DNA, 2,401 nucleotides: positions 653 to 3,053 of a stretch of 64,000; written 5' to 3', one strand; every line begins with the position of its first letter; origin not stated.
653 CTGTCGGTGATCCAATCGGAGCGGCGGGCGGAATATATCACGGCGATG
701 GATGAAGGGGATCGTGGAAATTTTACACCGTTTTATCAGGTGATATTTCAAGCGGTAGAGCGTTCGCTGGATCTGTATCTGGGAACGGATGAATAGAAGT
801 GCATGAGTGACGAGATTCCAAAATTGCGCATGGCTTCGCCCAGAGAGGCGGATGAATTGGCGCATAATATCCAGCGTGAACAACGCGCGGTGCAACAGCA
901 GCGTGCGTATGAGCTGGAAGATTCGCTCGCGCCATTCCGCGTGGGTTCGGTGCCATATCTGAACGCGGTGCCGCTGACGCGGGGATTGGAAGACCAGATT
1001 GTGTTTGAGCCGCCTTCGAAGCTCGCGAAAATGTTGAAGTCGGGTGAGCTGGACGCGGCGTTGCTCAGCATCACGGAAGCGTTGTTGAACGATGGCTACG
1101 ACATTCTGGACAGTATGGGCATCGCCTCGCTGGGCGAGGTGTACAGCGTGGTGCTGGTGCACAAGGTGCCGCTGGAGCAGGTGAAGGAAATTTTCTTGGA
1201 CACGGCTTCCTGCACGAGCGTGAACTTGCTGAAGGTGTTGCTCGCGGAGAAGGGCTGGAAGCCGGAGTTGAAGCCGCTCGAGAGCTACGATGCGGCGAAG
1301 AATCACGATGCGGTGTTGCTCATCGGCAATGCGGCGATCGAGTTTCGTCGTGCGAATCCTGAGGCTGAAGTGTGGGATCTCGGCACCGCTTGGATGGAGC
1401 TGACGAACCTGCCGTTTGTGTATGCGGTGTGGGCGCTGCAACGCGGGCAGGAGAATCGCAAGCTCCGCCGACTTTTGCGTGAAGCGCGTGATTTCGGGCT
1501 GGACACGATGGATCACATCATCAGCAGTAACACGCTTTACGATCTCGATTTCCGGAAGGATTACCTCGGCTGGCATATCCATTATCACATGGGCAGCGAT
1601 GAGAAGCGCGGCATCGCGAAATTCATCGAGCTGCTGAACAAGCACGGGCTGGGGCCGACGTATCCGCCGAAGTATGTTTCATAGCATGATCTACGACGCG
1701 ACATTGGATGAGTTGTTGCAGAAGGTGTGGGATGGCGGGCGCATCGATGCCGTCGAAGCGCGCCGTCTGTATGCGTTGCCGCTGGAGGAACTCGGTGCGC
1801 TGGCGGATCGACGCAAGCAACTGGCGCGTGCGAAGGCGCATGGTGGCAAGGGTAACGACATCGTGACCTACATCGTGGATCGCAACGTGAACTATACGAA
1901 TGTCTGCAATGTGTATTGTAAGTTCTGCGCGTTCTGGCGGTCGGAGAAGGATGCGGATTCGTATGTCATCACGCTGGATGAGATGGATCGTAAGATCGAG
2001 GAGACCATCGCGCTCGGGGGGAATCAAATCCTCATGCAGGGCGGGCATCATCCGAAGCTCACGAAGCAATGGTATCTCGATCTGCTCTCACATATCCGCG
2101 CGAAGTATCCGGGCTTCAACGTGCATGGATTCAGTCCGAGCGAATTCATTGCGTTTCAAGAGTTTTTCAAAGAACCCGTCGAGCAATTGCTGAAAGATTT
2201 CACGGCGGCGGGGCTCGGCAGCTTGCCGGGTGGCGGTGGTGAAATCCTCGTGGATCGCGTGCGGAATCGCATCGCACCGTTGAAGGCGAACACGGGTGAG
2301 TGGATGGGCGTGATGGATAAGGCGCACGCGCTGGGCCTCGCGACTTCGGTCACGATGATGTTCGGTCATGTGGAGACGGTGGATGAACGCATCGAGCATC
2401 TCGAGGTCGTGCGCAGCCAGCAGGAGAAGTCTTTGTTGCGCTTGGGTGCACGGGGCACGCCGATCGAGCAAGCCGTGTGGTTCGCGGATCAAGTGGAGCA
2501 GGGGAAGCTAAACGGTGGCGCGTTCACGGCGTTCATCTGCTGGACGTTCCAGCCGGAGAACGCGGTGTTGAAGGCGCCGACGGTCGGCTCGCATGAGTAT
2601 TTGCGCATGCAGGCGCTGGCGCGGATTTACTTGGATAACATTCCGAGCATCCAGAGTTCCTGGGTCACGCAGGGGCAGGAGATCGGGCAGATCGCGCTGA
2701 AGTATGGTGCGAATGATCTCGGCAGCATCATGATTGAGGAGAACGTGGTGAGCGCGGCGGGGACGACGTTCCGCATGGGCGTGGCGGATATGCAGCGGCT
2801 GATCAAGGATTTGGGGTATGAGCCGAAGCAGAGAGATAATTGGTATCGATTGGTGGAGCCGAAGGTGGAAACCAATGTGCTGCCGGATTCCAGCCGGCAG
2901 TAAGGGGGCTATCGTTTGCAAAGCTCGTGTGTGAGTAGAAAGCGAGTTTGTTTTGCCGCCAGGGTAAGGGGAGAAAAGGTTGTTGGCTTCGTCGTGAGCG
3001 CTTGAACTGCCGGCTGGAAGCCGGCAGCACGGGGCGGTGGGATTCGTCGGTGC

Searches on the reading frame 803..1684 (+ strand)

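Call 6: search_protein_families(library=pfam, proteins=[window:803-1684:+], max_evalue=0.01)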
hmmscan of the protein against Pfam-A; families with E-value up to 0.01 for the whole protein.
window:803-1684:+ (293 aa): 1 family
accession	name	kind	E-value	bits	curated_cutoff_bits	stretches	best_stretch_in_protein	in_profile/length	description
PF02621.19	VitK2_biosynth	-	5.7e-49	167.3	26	1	46-278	2-250/252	Menaquinone biosynthesis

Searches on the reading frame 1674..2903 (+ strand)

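Call 6: search_protein_families(library=pfam, proteins=[window:1674-2903:+], max_evalue=0.01)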
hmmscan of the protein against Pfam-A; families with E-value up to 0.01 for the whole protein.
window:1674-2903:+ (409 aa): 2 families
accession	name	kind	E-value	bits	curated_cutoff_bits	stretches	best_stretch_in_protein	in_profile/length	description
PF19288.4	CofH_C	-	2.6e-36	124.6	27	1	283-394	3-119/125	CofH/MqnC C-terminal region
PF04055.27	Radical_SAM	-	1.9e-15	57.8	29.5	1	72-244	1-164/166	Radical SAM superfamily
